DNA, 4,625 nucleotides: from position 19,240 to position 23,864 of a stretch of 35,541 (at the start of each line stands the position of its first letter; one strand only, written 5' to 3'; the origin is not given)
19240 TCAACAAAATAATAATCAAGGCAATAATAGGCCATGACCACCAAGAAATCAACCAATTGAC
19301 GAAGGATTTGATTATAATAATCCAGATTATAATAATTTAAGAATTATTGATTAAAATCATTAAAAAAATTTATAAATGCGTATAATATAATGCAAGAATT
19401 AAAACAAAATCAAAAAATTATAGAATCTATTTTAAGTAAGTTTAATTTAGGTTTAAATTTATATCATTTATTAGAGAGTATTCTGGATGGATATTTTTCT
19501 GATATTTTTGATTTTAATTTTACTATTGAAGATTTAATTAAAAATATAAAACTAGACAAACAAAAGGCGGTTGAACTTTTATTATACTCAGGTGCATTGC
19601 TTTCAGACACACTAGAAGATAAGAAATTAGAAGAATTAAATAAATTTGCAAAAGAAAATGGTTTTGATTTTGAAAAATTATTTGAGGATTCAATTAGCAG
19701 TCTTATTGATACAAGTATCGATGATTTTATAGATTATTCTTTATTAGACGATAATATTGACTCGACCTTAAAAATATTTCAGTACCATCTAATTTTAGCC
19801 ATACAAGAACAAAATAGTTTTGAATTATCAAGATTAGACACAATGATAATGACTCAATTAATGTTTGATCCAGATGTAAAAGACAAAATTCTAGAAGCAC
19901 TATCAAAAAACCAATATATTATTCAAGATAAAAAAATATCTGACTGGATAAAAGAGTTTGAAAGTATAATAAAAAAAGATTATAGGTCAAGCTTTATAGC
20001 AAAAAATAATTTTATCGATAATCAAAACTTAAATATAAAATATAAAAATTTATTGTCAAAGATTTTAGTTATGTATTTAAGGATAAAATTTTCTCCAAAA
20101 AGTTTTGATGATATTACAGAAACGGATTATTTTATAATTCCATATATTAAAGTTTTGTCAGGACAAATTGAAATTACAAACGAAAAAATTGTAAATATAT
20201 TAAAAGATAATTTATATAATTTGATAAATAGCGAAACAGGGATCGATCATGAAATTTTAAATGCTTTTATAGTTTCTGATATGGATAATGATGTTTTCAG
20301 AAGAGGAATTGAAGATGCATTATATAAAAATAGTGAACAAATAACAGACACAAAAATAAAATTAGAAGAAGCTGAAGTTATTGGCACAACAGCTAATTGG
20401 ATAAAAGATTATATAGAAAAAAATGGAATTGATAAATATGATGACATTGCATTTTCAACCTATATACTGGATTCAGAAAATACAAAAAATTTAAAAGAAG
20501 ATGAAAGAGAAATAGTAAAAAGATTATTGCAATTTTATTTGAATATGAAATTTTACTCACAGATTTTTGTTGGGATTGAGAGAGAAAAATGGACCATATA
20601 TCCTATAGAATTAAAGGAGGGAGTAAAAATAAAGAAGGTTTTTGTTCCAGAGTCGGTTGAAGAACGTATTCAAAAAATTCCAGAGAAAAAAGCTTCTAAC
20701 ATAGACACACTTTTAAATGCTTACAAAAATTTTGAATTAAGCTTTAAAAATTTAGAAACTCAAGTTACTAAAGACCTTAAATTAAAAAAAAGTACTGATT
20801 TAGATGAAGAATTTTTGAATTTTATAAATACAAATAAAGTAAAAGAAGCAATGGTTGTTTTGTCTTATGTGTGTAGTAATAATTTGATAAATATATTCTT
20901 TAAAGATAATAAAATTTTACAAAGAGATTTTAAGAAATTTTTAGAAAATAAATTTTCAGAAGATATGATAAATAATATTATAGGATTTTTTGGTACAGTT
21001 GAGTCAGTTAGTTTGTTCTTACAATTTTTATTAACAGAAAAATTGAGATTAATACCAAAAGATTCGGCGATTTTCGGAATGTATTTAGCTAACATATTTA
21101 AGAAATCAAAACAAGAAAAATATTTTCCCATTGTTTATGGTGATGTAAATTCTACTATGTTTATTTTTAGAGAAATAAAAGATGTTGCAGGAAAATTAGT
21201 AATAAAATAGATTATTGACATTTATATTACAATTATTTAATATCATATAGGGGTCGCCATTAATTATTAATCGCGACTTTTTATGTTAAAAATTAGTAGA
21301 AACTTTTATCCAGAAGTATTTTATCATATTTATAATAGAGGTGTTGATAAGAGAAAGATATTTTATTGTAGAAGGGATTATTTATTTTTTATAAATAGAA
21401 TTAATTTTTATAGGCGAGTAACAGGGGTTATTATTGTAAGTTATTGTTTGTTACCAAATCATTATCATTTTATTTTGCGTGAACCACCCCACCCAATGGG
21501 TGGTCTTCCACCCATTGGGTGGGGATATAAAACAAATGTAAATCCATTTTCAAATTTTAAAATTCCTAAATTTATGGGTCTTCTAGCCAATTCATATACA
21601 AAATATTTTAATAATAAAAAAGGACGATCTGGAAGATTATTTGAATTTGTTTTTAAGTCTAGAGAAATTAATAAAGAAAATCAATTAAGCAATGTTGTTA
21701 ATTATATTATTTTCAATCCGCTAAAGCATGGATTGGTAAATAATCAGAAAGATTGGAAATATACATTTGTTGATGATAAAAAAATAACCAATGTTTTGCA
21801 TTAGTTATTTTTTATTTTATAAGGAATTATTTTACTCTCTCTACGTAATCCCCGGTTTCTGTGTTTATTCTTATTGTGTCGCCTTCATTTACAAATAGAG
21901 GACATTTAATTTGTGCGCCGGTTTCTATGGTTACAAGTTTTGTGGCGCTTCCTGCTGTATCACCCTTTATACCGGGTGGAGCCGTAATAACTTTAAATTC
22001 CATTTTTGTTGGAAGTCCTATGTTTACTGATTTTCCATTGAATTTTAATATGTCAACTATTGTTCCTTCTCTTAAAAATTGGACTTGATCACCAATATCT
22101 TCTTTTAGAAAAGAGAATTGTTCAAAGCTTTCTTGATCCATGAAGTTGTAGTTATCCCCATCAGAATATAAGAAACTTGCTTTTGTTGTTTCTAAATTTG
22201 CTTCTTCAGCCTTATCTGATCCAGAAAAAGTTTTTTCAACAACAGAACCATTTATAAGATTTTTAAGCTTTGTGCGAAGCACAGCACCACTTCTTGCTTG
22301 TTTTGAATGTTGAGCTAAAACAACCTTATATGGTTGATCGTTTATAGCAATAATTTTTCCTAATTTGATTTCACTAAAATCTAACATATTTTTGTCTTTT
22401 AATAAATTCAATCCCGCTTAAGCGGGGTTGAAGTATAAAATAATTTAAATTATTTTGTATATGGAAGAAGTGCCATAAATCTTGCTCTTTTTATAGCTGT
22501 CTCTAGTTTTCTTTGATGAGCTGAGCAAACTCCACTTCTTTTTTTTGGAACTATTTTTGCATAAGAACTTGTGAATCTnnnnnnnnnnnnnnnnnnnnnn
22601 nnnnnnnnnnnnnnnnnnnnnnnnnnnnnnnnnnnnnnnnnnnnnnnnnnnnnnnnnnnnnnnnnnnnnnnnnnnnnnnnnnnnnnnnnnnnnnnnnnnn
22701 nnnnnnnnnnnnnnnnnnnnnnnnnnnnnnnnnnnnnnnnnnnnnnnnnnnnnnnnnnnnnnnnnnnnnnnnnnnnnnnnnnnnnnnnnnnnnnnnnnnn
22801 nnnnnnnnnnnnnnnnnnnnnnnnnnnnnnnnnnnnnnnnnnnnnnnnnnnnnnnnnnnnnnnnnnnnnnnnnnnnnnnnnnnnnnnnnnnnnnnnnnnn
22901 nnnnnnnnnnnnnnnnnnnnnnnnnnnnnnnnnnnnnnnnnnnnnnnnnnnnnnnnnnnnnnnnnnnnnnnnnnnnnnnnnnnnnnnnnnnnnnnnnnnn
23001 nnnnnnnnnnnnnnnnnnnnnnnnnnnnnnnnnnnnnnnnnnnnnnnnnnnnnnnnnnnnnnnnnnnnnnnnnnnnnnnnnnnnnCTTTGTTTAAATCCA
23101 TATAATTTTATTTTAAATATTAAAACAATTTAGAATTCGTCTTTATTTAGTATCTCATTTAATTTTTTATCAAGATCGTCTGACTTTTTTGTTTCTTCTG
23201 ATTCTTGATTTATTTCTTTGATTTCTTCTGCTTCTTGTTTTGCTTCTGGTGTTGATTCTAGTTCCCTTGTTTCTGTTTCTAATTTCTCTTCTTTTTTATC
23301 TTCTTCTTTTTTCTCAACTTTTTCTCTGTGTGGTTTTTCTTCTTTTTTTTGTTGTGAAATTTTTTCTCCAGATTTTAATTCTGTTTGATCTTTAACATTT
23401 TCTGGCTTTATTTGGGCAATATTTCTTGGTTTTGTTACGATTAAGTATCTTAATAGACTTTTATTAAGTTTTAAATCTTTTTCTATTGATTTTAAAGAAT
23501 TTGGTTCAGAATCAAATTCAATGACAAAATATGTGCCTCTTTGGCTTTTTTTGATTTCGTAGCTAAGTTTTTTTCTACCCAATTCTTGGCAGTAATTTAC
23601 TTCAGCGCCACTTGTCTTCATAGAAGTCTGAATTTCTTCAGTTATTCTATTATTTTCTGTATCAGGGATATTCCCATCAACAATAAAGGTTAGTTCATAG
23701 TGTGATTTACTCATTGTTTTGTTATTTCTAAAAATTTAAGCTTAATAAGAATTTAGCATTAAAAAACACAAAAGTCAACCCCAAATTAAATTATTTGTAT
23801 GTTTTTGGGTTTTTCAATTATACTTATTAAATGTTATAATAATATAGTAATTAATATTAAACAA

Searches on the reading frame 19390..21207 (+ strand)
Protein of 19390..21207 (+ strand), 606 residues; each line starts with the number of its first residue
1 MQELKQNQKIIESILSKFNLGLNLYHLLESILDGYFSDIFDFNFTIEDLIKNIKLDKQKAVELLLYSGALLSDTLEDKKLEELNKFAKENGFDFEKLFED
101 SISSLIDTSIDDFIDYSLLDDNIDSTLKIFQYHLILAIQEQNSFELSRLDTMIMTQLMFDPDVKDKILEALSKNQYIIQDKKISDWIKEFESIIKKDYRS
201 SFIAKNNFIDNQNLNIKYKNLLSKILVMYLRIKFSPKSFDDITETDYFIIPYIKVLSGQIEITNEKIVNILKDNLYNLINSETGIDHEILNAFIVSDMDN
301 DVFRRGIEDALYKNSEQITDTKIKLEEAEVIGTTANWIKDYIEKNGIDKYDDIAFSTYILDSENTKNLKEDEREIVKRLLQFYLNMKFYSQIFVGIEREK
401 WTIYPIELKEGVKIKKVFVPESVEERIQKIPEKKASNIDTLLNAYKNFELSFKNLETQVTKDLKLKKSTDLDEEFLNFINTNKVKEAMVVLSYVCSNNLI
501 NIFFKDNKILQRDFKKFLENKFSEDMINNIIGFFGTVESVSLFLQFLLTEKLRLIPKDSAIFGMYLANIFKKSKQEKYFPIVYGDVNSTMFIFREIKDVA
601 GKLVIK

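Call 4: search_protein_families(library=pfam, proteins=[window:19390-21207:+], max_evalue=0.1)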
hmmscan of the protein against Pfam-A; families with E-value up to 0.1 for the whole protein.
window:19390-21207:+ (606 aa): 2 families
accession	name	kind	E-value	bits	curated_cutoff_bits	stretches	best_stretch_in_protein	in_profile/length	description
PF21542.2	TetR_C_42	-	0.0027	18.5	27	1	469-533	4-71/101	Tetracyclin repressor-like, C-terminal domain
PF25423.1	DUF7893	-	0.05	14.3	27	0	179-219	41-78/90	Domain of unknown function (DUF7893)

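Call 5: search_protein_families(library=ncbifam, proteins=[window:19390-21207:+], max_evalue=0.1)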
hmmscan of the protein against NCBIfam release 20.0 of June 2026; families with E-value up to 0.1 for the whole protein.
window:19390-21207:+ (606 aa): 0 families
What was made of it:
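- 19390..21210 (+): Cluster partner ORF606 ('X606'): soluble protein with no signal peptide and an internally duplicated domain. No Pfam or NCBIfam hit (calls 4, 5).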

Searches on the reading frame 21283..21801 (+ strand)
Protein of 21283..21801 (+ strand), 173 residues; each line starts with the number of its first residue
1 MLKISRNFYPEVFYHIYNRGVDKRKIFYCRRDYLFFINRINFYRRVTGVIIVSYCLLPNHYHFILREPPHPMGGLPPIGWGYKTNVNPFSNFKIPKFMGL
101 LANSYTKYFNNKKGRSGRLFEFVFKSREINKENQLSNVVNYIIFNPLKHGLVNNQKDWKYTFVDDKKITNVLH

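Call 4: search_protein_families(library=pfam, proteins=[window:21283-21801:+], max_evalue=0.1)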
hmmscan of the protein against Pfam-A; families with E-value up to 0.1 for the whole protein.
window:21283-21801:+ (173 aa): 1 family
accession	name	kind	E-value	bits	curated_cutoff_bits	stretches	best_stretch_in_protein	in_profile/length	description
PF01797.21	Y1_Tnp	-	0.005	17.4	23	0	13-70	6-62/121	Transposase IS200 like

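Call 5: search_protein_families(library=ncbifam, proteins=[window:21283-21801:+], max_evalue=0.1)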
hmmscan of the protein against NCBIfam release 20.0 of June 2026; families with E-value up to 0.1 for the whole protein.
window:21283-21801:+ (173 aa): 1 family
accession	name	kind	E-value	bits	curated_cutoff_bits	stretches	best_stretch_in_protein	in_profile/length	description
NF047646.1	REP_Tyr_transpos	equivalog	3.7e-17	62.5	80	2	102-160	80-145/146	REP-associated tyrosine transposase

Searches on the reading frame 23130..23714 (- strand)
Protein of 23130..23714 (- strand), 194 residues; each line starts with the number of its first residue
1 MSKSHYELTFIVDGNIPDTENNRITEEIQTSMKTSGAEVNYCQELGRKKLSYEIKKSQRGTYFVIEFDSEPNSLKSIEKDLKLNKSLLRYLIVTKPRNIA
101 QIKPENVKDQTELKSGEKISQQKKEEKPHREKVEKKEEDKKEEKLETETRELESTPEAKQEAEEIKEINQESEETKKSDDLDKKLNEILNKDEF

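Call 6: search_protein_families(library=pfam, proteins=[window:23130-23714:-], max_evalue=0.01)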
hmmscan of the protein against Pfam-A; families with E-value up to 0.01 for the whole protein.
window:23130-23714:- (194 aa): 1 family
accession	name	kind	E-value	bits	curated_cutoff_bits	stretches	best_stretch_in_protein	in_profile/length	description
PF01250.22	Ribosomal_S6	-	1.9e-22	79.7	27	1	5-93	1-89/90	Ribosomal protein S6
